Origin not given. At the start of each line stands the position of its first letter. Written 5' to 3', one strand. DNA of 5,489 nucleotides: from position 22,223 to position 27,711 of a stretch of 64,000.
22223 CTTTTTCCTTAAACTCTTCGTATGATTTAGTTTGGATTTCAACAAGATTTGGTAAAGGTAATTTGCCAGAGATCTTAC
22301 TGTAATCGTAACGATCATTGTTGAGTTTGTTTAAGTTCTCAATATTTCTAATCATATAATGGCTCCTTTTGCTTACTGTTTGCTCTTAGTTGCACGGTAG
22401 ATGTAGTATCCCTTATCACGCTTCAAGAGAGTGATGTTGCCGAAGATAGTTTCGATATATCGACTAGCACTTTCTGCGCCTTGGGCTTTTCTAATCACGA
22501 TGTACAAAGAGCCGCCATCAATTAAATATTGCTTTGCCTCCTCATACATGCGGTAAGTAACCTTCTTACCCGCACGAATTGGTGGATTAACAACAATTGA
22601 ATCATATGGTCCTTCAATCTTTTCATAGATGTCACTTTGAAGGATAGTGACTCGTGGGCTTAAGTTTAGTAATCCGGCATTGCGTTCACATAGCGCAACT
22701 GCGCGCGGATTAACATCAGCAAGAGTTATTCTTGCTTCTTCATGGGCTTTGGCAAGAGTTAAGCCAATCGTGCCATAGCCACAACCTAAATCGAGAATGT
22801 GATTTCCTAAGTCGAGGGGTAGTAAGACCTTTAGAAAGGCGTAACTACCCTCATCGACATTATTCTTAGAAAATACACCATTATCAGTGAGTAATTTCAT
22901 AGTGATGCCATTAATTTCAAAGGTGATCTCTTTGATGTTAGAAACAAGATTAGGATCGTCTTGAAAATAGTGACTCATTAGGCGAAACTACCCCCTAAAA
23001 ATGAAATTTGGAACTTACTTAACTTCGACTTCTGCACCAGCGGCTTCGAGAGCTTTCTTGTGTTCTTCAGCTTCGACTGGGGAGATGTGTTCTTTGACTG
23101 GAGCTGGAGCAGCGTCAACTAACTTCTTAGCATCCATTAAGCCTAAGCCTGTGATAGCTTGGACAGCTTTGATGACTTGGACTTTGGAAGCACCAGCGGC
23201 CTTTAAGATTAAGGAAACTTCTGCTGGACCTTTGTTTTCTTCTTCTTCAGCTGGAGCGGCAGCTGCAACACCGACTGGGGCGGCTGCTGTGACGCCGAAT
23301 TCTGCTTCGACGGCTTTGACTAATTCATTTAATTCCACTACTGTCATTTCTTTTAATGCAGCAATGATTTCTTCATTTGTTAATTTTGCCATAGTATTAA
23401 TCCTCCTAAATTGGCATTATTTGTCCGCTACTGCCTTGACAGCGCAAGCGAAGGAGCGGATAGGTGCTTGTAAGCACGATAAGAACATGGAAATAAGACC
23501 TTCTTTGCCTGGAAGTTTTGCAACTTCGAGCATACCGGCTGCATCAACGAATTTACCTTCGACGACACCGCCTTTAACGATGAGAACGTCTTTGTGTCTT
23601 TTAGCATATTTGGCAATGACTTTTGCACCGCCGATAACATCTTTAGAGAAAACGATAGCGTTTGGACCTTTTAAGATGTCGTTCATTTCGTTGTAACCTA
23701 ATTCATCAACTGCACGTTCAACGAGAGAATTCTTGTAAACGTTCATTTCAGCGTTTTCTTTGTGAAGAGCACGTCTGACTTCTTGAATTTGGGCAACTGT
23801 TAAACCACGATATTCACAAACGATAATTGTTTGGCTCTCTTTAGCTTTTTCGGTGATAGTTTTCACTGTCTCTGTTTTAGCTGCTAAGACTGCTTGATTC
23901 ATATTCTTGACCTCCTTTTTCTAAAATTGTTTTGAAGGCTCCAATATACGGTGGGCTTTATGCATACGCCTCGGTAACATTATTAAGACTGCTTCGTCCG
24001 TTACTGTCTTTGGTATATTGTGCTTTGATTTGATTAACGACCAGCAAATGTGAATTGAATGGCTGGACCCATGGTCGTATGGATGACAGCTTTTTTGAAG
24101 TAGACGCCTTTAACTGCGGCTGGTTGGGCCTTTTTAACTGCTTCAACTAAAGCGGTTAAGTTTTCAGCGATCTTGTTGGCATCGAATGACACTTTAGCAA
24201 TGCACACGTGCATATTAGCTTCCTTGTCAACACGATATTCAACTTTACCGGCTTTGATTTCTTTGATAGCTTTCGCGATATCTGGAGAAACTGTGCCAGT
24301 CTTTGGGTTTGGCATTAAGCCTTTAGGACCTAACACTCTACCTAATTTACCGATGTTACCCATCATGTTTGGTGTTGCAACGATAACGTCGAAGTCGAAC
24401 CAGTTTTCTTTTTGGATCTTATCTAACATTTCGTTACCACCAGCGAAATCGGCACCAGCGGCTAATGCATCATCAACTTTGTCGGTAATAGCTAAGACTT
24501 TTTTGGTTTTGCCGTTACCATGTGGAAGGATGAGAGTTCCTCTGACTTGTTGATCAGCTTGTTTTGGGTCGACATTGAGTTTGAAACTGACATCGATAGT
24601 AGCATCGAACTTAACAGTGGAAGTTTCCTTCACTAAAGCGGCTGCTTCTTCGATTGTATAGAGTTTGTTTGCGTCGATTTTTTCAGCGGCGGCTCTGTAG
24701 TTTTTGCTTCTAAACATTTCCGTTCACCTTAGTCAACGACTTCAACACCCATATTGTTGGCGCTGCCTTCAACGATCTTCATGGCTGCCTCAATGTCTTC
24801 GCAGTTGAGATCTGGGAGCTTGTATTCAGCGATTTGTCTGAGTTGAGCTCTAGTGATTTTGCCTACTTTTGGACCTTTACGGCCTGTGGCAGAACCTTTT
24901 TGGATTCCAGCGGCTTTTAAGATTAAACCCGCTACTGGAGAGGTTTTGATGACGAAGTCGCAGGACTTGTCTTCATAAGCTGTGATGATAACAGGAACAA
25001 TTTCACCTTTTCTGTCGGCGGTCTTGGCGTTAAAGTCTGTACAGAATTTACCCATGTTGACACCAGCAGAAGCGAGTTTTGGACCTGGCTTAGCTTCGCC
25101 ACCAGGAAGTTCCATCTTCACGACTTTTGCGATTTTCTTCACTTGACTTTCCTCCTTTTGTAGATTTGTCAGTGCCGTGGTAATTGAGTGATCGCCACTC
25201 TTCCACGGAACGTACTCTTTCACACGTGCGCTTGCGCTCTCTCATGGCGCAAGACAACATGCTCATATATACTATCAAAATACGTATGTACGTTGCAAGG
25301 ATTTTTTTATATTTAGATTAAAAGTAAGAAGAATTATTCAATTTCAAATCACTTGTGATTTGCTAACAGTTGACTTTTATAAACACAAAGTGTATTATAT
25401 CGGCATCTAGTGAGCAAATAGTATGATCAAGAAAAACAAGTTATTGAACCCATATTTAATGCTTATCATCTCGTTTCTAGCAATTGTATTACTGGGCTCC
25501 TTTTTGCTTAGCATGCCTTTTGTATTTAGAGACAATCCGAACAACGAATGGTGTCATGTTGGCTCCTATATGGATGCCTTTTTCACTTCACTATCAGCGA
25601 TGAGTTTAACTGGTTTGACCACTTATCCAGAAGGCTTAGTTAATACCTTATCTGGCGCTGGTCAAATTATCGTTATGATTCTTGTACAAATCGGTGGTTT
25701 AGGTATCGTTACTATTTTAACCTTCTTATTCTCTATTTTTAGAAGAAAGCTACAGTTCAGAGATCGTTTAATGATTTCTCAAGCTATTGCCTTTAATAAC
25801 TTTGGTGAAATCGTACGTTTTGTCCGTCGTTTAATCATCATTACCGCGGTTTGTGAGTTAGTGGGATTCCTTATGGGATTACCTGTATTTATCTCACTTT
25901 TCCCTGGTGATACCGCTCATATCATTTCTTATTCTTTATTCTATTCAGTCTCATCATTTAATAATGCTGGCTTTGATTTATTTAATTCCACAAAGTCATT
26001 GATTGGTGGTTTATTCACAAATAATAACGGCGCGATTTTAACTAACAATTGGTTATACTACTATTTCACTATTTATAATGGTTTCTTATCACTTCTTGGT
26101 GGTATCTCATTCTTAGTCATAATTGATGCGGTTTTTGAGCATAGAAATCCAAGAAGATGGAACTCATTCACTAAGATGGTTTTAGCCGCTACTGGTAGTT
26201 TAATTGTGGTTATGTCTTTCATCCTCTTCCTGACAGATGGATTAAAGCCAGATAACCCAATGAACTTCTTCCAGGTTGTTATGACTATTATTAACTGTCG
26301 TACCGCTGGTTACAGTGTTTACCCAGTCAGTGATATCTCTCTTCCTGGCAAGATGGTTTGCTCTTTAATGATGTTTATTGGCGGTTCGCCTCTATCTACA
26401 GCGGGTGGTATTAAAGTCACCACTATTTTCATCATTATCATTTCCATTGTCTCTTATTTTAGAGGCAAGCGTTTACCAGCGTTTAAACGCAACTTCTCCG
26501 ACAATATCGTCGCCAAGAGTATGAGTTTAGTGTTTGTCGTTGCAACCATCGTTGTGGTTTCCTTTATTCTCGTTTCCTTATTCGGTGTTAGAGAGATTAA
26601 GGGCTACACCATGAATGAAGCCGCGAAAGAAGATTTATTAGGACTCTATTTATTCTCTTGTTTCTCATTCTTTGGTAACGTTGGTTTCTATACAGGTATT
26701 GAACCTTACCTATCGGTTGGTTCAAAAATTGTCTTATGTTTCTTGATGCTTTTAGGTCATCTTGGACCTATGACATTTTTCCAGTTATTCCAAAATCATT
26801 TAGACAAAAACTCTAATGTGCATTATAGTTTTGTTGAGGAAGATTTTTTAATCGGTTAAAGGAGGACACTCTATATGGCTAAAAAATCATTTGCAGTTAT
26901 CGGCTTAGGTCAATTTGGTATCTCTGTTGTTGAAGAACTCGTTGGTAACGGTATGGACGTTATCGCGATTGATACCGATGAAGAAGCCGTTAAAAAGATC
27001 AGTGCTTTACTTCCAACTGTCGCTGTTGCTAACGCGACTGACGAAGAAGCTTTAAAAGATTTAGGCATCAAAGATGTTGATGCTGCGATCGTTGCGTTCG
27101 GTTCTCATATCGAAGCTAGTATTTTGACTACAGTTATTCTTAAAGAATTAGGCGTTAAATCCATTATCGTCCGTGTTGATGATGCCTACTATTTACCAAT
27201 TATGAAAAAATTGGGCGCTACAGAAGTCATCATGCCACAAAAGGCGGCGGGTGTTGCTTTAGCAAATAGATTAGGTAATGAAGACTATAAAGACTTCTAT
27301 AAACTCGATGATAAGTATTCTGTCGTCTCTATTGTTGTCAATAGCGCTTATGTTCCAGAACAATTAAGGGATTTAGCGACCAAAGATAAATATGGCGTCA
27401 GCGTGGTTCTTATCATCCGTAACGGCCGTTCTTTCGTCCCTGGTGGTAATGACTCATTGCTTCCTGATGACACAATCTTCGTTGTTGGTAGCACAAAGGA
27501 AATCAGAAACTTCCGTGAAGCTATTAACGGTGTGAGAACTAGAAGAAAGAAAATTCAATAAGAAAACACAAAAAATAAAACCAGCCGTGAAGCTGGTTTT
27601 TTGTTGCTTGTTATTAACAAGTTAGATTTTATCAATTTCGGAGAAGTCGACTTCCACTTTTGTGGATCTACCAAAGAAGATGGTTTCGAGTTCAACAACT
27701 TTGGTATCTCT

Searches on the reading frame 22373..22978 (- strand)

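Call 76: search_protein_families(library=pfam, proteins=[window:22373-22978:-], max_evalue=0.001)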
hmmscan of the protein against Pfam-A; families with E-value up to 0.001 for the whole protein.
window:22373-22978:- (201 aa): 11 families
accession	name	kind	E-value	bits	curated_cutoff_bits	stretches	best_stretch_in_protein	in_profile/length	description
PF05175.20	MTS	-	9.7e-44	149.4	23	1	27-195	2-170/170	Methyltransferase small domain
PF13847.12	Methyltransf_31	-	2.9e-11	43.7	27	1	58-160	4-109/145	Methyltransferase domain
PF13649.12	Methyltransf_25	-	1.4e-09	39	27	1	61-156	1-97/97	Methyltransferase domain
PF08242.18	Methyltransf_12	-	7e-08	33.5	30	1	62-156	1-96/98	Methyltransferase domain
PF02475.24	TRM5-TYW2_MTfase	-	6.5e-06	26.6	28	1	23-138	6-118/164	TRM5/TYW2 methyltransferase domain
PF02353.26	CMAS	-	1.6e-05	24.8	27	1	53-160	58-164/273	Mycolic acid cyclopropane synthetase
PF06325.19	PrmA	-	3.6e-05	23.9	22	1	58-159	162-257/296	Ribosomal protein L11 methyltransferase (PrmA)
PF08241.18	Methyltransf_11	-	7.4e-05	23.7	21.2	1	62-160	1-95/95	Methyltransferase domain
PF10294.15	Methyltransf_16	-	0.00024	21.3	21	1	59-111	48-101/174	Lysine methyltransferase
PF02527.21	GidB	-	0.00063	19.6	27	1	57-130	47-121/184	rRNA small subunit methyltransferase G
PF03602.21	Cons_hypoth95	-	0.0007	19.8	24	1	58-161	42-151/182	Conserved hypothetical protein 95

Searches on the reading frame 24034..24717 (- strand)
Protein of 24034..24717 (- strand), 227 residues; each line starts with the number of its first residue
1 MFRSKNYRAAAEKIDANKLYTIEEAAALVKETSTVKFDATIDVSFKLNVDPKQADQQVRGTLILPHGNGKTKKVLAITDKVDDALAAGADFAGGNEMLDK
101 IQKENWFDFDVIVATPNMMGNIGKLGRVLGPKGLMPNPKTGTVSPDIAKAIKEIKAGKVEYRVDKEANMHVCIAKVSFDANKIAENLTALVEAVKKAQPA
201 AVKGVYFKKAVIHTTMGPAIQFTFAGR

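Call 76: search_protein_families(library=pfam, proteins=[window:24034-24717:-], max_evalue=0.001)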
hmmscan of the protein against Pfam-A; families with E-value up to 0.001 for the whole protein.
window:24034-24717:- (227 aa): 1 family
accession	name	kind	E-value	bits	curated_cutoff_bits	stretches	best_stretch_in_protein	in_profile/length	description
PF00687.26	Ribosomal_L1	-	3.3e-60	203.5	32.2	1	29-218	1-198/198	Ribosomal protein L1p/L10e family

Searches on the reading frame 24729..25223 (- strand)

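Call 76: search_protein_families(library=pfam, proteins=[window:24729-25223:-], max_evalue=0.001)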
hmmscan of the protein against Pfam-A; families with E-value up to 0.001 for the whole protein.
window:24729-25223:- (164 aa): 2 families
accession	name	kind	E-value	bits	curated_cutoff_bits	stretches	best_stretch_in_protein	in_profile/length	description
PF00298.24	Ribosomal_L11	-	2e-23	83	21.4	1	93-162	1-69/69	Ribosomal protein L11, RNA binding domain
PF03946.19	Ribosomal_L11_N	-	7.1e-20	71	32.9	1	35-87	1-57/58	Ribosomal protein L11, N-terminal domain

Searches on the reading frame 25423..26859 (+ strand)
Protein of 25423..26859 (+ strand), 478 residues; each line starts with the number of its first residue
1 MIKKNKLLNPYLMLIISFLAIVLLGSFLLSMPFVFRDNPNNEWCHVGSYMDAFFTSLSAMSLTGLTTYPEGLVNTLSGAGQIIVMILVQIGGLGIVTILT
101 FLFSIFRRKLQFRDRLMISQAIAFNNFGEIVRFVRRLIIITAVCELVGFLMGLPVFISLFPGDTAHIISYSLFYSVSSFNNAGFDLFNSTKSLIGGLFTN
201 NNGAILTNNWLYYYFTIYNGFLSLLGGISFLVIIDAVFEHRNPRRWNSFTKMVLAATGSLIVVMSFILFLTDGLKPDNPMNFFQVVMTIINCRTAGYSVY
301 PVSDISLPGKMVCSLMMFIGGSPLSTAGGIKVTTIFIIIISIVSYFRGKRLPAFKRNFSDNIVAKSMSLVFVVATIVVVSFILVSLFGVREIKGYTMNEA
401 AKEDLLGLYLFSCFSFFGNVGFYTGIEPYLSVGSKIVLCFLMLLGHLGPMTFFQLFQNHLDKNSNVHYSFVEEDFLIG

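Call 76: search_protein_families(library=pfam, proteins=[window:25423-26859:+], max_evalue=0.001)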
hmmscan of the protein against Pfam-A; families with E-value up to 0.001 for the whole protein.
window:25423-26859:+ (478 aa): 1 family
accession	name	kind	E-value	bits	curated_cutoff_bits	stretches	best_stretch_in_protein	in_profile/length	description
PF02386.22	TrkH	-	4.4e-30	105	27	2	285-467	319-501/502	Cation transport protein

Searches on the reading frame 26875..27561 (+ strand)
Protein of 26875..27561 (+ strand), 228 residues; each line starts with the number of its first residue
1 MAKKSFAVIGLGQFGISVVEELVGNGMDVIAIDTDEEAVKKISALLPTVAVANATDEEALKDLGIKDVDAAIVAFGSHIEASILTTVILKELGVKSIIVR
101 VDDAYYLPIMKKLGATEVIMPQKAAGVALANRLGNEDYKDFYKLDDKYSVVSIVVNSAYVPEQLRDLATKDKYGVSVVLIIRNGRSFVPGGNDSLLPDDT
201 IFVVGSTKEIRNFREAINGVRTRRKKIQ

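Call 76: search_protein_families(library=pfam, proteins=[window:26875-27561:+], max_evalue=0.001)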
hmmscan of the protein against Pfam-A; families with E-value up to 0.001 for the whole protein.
window:26875-27561:+ (228 aa): 5 families
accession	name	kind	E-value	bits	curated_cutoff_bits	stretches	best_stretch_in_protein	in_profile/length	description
PF02254.24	TrkA_N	-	6.8e-29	101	23.8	1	6-121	1-116/116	TrkA-N domain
PF02080.26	TrkA_C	-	2.5e-12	46.9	27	1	151-217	4-70/71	TrkA-C domain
PF03446.21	NAD_binding_2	-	1.6e-05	25.4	21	1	6-100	2-91/161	NAD binding domain of 6-phosphogluconate dehydrogenase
PF21799.2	MurD-like_N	-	0.00033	21.3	27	1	5-50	2-46/88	Mur ligase MurD-like, N-terminal domain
PF13380.12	CoA_binding_2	-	0.00077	20.3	22.8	0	5-170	2-78/116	CoA binding domain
